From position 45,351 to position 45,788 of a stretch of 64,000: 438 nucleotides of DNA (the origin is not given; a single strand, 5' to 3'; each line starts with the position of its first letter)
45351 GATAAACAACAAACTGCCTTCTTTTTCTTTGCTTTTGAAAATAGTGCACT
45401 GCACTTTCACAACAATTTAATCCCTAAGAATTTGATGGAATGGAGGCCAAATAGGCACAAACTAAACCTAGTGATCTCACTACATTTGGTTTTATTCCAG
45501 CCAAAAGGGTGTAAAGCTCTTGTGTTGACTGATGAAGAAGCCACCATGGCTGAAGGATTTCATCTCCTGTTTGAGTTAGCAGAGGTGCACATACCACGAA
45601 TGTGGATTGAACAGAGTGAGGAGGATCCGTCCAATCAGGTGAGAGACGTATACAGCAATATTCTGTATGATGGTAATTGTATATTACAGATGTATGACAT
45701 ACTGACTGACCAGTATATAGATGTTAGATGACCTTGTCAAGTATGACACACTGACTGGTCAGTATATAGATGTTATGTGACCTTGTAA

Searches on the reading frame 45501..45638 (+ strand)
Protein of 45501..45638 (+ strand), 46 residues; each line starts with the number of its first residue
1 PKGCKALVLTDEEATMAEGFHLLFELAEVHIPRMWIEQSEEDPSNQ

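Call 8: find_homologous_proteins(query=window:45501-45638:+, max_evalue=0.01)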
Query seq(46 aa): no candidate shares three 5-residue words with the query. No homologue found.
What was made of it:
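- Tried and rejected: Protein search with the 46-aa flanking exon alone found nothing (call 8).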

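Call 11: search_protein_families(library=pfam, proteins=[window:45501-45638:+], max_evalue=0.01)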
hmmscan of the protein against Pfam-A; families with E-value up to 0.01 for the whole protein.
seq(46 aa): 0 families
